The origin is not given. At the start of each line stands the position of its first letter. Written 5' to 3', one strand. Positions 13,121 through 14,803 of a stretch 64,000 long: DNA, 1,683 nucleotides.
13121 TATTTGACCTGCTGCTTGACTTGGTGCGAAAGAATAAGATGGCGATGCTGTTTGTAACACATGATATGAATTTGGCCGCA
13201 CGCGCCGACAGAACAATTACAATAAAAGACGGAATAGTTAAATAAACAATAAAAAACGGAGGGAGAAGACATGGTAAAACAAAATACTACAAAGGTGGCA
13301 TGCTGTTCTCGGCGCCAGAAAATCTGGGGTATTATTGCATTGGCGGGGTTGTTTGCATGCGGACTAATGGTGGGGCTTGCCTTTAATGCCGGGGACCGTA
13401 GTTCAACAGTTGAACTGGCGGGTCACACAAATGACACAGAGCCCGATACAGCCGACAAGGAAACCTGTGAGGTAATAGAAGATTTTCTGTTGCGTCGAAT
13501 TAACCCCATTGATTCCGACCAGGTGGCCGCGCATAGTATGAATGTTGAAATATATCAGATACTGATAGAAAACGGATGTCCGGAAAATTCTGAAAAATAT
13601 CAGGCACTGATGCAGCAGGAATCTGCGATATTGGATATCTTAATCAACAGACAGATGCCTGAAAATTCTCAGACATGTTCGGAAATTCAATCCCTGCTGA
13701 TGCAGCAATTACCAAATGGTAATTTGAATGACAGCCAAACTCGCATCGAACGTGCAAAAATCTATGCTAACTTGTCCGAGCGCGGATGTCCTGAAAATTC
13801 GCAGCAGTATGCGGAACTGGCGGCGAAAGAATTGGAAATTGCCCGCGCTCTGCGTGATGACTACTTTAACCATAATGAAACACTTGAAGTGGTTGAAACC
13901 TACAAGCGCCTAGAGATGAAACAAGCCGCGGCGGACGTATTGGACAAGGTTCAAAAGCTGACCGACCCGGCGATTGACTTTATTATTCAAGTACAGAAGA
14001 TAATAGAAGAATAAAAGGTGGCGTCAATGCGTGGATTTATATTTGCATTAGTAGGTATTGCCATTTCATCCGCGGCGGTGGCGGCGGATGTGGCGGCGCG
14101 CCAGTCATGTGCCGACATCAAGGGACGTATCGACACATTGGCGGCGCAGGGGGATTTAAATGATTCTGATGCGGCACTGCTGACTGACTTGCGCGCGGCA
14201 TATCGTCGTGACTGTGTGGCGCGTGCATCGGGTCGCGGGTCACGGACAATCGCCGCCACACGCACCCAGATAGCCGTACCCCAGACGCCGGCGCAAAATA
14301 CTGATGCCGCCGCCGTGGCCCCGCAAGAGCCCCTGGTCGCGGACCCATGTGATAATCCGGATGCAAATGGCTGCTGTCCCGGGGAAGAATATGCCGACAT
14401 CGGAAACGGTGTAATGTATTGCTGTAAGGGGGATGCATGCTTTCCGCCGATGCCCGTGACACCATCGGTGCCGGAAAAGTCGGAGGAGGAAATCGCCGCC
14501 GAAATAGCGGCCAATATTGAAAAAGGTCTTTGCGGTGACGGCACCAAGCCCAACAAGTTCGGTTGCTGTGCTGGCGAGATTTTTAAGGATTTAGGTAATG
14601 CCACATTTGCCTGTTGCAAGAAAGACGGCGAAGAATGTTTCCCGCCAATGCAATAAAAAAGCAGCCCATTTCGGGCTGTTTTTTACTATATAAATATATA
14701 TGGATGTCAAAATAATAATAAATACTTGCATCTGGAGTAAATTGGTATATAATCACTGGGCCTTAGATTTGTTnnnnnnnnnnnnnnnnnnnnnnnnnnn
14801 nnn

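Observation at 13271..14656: Two-gene cassette of membrane-anchored and secreted proteins built from internal repeats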

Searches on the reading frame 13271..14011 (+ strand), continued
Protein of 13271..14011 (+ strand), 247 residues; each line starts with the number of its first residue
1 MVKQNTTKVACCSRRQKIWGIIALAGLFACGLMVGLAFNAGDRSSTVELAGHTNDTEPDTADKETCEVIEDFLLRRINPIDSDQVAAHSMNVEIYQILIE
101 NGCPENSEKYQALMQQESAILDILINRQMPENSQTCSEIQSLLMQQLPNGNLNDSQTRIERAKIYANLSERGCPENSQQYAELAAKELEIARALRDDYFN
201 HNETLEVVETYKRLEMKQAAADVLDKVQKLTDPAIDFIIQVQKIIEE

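Call 57: find_encoding_contigs(protein=P0352, flank=7000, max_places=2)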
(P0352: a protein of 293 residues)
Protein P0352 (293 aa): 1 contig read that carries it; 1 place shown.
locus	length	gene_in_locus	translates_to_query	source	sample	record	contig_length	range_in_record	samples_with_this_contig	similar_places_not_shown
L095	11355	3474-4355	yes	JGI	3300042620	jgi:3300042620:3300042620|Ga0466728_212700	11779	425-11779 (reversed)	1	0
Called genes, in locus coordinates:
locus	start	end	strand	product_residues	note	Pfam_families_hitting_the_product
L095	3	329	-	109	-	?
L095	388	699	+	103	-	-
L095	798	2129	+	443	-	-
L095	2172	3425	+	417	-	PF12704:MacB_PCD, PF02687:FtsX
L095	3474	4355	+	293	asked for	-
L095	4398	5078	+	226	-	PF00005:ABC_tran, PF02463:SMC_N (weak), PF13304:AAA_21 (faint)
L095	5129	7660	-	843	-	PF12705:PDDEXK_1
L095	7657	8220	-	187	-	PF03193:RsgA_GTPase (faint), PF01926:MMR_HSR1, PF02421:FeoB_N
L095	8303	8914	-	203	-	-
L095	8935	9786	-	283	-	PF00590:TP_methylase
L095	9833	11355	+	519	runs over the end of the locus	-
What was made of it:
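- P1 can sit between lolCE and lolD (call 57).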

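Call 61: find_encoding_contigs(protein=P0356, flank=7000, max_places=2)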
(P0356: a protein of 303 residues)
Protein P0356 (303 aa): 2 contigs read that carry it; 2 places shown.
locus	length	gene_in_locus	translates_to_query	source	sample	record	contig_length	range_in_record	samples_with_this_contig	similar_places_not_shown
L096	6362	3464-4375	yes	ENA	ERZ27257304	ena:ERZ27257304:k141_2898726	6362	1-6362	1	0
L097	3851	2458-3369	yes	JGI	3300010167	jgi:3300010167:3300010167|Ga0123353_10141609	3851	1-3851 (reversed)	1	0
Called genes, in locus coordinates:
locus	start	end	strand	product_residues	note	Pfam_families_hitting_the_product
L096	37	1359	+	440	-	-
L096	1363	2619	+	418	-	PF12704:MacB_PCD, PF02687:FtsX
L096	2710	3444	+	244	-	PF00005:ABC_tran, PF02463:SMC_N (faint), PF13304:AAA_21 (faint)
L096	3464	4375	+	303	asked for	-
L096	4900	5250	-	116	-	-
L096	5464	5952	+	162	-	PF00293:NUDIX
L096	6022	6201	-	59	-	-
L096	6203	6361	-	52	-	?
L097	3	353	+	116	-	?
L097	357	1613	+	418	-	PF12704:MacB_PCD, PF02687:FtsX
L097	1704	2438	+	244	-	PF00005:ABC_tran, PF02463:SMC_N (faint), PF13304:AAA_21 (faint)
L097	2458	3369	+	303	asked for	-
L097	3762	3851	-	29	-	?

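Call 62: find_encoding_contigs(protein=P0363, flank=7000, max_places=2)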
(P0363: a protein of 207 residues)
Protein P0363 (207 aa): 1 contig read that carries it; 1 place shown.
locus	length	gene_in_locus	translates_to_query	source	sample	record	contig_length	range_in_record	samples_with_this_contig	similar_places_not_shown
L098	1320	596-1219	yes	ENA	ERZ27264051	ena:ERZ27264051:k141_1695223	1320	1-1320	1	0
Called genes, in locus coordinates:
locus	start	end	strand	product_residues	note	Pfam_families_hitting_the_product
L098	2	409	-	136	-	?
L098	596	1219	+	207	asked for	-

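Call 63: find_encoding_contigs(protein=P0323, flank=7000, max_places=2)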
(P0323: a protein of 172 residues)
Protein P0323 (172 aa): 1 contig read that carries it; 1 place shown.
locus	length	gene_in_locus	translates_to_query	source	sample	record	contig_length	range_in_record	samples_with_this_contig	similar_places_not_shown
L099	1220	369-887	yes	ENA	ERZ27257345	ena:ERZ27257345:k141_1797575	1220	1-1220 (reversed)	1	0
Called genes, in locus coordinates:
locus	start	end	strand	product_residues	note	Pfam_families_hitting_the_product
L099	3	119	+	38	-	?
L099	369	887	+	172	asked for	-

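Call 81: find_related_loci(query=P0353, collection=metagenome_contigs, flank=7000)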
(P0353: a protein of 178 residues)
Query P0353 (178 aa) in metagenome_contigs; peptide patterns used: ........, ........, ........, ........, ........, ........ (x = any residue, [..] = any of these).
110 stretches matched a pattern; 1 encode a relative of the query (tblastn E <= 1e-3); 1 distinct loci.
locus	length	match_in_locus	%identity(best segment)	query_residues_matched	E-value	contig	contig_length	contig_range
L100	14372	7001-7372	51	55-178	3e-39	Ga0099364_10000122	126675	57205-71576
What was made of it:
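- Tried and rejected: The single-protein scan returned one locus, L100 (call 81).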

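Call 85: search_protein_families(library=pfam, alignment_id=A1, max_evalue=1)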
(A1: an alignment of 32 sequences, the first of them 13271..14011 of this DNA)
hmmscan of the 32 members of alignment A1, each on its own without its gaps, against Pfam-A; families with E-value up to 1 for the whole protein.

A. member 1, window:13271-14011:+ (247 aa): 4 families
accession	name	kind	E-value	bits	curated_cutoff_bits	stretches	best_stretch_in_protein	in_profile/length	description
PF19532.5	Ig_TMEM131L_2nd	-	0.11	13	27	1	71-147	7-86/156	Transmembrane protein 131-like, second Ig-like domain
PF03869.20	Arc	-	0.19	12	20.4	0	89-100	29-40/50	Arc-like DNA binding domain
PF08988.15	T3SS_needle_E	-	0.41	11.3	22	0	161-184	27-50/67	Type III secretion system, cytoplasmic E component of needle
PF00683.22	TB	-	0.42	10.9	22.2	0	3-20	8-26/44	TB domain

B. families by the number of members that match (of 32 scanned): 42 families (the first 25 are shown)
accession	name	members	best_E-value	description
PF14203.11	TTRAP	5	0.016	Putative transposon-transfer assisting protein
PF22724.1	NCAB1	3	0.021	NACHT C-terminal Alpha/Beta 1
PF21982.2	RecX_HTH1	2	0.0017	RecX, first three-helix domain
PF17334.7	CsgA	2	0.0059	Minor curli fiber component A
PF25557.1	GAUT_1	2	0.058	Galacturonosyltransferase domain 1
PF25386.1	Chromo_SEND1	2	0.067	Single-strand DNA endonuclease 1, chromo domain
PF06711.16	DUF1198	2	0.07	Protein of unknown function (DUF1198)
PF03869.20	Arc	2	0.19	Arc-like DNA binding domain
PF08988.15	T3SS_needle_E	2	0.41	Type III secretion system, cytoplasmic E component of needle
PF00683.22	TB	2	0.42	TB domain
PF20287.3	SH3DP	1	0.0031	SH3 fold domain associated with phage DNA polymerases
PF09386.16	ParD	1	0.0064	Antitoxin ParD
PF21153.3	NSUN5_N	1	0.01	NOL1/NOP2/Sun domain family member 5, N-terminal domain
PF00572.24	Ribosomal_L13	1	0.03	Ribosomal protein L13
PF17247.7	DUF5316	1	0.034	Family of unknown function (DUF5316)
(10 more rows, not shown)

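Call 90: search_dna_similar(query=window:13271-14011:+, collection=plasmids, mode=protein, max_evalue=0.01, max_rows=5)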
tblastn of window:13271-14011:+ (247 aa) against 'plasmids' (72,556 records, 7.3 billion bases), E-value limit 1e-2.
No match.

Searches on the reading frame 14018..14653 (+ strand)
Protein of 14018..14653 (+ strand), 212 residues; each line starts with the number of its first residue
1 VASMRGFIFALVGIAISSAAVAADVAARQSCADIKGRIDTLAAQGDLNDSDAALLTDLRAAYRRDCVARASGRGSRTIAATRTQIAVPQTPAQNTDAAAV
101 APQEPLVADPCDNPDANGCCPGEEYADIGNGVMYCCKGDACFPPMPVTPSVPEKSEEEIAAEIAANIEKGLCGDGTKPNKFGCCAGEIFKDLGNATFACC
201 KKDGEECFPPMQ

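Call 3: search_protein_families(library=pfam, proteins=[window:14018-14653:+], max_evalue=1)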
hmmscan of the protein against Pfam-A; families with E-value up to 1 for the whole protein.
window:14018-14653:+ (212 aa): 0 families

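Call 4: search_protein_families(library=ncbifam, proteins=[window:14018-14653:+], max_evalue=1)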
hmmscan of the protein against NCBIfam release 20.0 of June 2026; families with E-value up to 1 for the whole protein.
window:14018-14653:+ (212 aa): 0 families

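Call 7: find_homologous_proteins(query=window:14018-14653:+, max_evalue=0.01)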
Query window:14018-14653:+ (212 aa): 99 proteins with E <= 0.01 among 1736 candidates.
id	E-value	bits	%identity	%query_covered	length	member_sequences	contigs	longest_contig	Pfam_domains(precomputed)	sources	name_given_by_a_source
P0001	1.2e-131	455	98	99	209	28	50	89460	-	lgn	-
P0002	1.5e-103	363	80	99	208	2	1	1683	-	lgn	-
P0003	2.0e-102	360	77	99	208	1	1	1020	-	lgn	-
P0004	2.4e-102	359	77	99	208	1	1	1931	-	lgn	-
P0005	2.2e-100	353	78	99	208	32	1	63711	-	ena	-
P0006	3.8e-100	352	76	99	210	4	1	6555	-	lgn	-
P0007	2.1e-99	350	78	99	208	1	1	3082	-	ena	-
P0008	4.4e-95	336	72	99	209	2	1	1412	-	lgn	-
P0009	2.1e-90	320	70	99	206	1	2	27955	-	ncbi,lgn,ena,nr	ncbi:MAG: hypothetical protein K2I81_02180 [Alphaproteobacteria bacterium]|nr:hypothetical protein [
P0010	1.9e-87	311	70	99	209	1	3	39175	-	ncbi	-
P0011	2.1e-87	311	68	99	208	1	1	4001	-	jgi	-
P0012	2.3e-87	310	68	99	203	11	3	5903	-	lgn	-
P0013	5.6e-87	309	67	99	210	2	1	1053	-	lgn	-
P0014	4.1e-86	306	67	99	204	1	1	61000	-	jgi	-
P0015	6.7e-85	302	64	99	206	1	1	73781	-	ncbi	-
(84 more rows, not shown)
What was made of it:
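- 14027..14656 (+): P2 gene: 209-aa secreted (periplasmic) protein with architecture SP-H-linker-K1-helix-K2. 99 homologues (call 7).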

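Call 28: search_solved_structures(query=A2, max_evalue=10)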
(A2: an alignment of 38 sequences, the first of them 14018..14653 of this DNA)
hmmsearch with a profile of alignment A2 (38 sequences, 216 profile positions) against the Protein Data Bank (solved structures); distinct sequences matched with E-value up to 10: 1.
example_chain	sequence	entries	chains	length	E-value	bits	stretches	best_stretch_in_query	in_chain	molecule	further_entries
7obi_A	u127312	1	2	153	2.3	11.4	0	33-65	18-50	CTPR-rv4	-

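Call 33: predict_structure(alignment_id=A2)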
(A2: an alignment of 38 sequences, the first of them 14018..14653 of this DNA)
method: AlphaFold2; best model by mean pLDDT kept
length: 212 residues; sequences in the alignment: 38
mean_pLDDT: 76.8   pTM: 0.34
mean pLDDT of the five models: 76.8, 75.2, 75.2, 71.6, 70.0
residues with pLDDT >= 90: 91; 70-90: 52; 50-70: 27; < 50: 42
segments of 3 or more residues with pLDDT < 50: 1-4, 19-25, 70-99
pLDDT, mean of each block of 10 residues (from residue 1): 48 52 60 94 95 96 79 43 44 44 65 91 92 92 85 83 91 91 92 89 87 79
secondary structure, 60 per line:
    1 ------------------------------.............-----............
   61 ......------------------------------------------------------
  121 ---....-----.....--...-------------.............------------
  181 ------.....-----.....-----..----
elements in order: H31-43 H49-66 E124-127 E133-137 E140-142 H156-168 E187-191 E197-201
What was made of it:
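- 14027..14656 (+): AF2 model has pLDDT above 90 on H, K1 and K2 and below 50 on the linker (call 33).
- On LolA/LolB-type lipoprotein carriers: The P2 modules are a helical hairpin and small knots (call 33).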

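Call 35: fold_search(model_id=the predicted structure, library=pdb)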
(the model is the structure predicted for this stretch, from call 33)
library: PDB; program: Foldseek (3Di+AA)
matches with E <= 10: 19; with E <= 0.001: 0
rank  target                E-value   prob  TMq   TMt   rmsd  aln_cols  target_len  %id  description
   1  3kif_C                2.0e+00  0.04  0.10  0.22  11.0       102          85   13  The crystal structures of two fragments truncated from 5-bladed beta-propeller lectin, tachylectin-2 (Lib1-B7-18 and L (released 2010-04-28)
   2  7u5o_C                2.0e+00  0.03  0.10  0.16  21.8        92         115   17  CRYSTAL STRUCTURE OF THE BONE MORPHOGENETIC PROTEIN RECEPTOR TYPE 2 LIGAND BINDING DOMAIN IN COMPLEX WITH ACTIVIN-B (released 2022-06-22)
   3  5fma_A                2.3e+00  0.04  0.09  0.12  15.2        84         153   14  human Notch 1, EGF 4-7 (released 2016-04-13)
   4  5fma_B                3.0e+00  0.04  0.09  0.12  15.1        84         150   14  human Notch 1, EGF 4-7 (released 2016-04-13)
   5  5fm9                  3.9e+00  0.03  0.09  0.12  15.0        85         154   14  human Notch 1, EGF 4-7 (released 2016-04-20)
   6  6oml_X                3.9e+00  0.02  0.08  0.14  18.8        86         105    8  Human BMP chimera BV261 (released 2019-05-15)
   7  1y00_MODEL_1_A        4.4e+00  0.02  0.07  0.21  13.2        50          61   24  Solution structure of the Carbon Storage Regulator protein CsrA (released 2005-06-21)
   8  3bhp_A                4.7e+00  0.57  0.14  0.56   0.9        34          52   29  Crystal structure of UPF0291 protein ynzC from Bacillus subtilis at resolution 2.0 A. Northeast Structural Genomics Co (released 2007-12-11)
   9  8bd5_A                4.7e+00  0.18  0.16  0.07   5.7        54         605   18  Cas12k-sgRNA-dsDNA-S15-TniQ-TnsC transposon recruitment complex (released 2022-12-28)
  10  1o6w_MODEL_1_A        5.4e+00  0.05  0.12  0.30  13.7        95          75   12  Solution Structure of the Prp40 WW Domain Pair of the Yeast Splicing Factor Prp40 (released 2002-12-04)
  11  7p4l_B                6.2e+00  0.11  0.09  0.04   0.7        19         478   26  Crystal structure of the trimeric ectodomain of archaeal Fusexin1 (Fsx1) (released 2022-07-13)
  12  1czd_A                6.6e+00  0.01  0.11  0.10  13.8        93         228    9  CRYSTAL STRUCTURE OF THE PROCESSIVITY CLAMP GP45 FROM BACTERIOPHAGE T4 (released 2000-03-03)
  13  7p4l_C                7.5e+00  0.08  0.09  0.04   2.9        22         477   27  Crystal structure of the trimeric ectodomain of archaeal Fusexin1 (Fsx1) (released 2022-07-13)
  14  5d7u_A                7.5e+00  0.05  0.09  0.27   3.0        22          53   14  Crystal structure of the C-terminal domain of MMTV integrase (released 2016-02-17)
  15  6drt_A                7.5e+00  0.01  0.11  0.11  13.8        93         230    9  Crystal structure of the processivity clamp GP45 complexed with recognition peptide of ligase from bacteriophage T4 (released 2018-09-26)
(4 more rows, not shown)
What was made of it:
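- On Granulin / EGF-like cysteine-knot domains (K module): Foldseek E-values of 2 or more (call 35).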

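Call 86: search_protein_families(library=pfam, alignment_id=A2, max_evalue=1)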
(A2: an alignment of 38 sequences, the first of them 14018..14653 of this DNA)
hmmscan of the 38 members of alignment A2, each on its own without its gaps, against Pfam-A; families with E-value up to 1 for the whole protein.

A. member 1, window:14018-14653:+ (212 aa): 0 families

B. families by the number of members that match (of 38 scanned): 33 families (the first 25 are shown)
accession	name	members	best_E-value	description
PF13663.11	DUF4148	3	0.01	Domain of unknown function (DUF4148)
PF09429.15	Wbp11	3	0.077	WW domain binding protein 11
PF05764.18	YL1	2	0.0027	YL1 nuclear protein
PF17104.11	YBL010C_LAA2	1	0.0077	YBL010C/LAA2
PF07813.17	LTXXQ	1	0.018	LTXXQ motif family protein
PF09177.16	STX6_10_61_N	1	0.022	Syntaxin 6/10/61, N-terminal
PF09686.15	Plasmid_RAQPRD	1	0.031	Plasmid protein of unknown function (Plasmid_RAQPRD)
PF20883.3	Kbp-5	1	0.031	KNL (Kinetochore null) Binding Protein 5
PF20711.2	DUF6825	1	0.055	Family of unknown function (DUF6825)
PF04998.22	RNA_pol_Rpb1_5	1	0.069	RNA polymerase Rpb1, domain 5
PF18977.5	DUF5713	1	0.075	Family of unknown function (DUF5713)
PF07544.18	Med9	1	0.081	RNA polymerase II transcription mediator complex subunit 9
PF07862.16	Nif11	1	0.087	Nif11 domain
PF14265.11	DUF4355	1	0.091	Capsid assembly scaffolding protein Gp46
PF18593.6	CdiI_2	1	0.1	CdiI immunity protein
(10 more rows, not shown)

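Call 88: search_dna_similar(query=window:14027-14653:+, collection=phages, mode=protein, max_evalue=0.01, max_rows=5)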
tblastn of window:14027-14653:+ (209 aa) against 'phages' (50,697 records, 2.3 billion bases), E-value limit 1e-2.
No match.

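Call 89: search_dna_similar(query=window:14027-14653:+, collection=plasmids, mode=protein, max_evalue=0.01, max_rows=5)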
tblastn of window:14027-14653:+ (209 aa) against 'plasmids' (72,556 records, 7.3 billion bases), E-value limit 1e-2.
No match.
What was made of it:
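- On Mobile-element cargo: No tblastn hit for P2 in 50,697 phage records, nor for P1 or P2 in 72,556 plasmid records (calls 88-90).
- No copies were found on phages or plasmids (calls 88-90).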
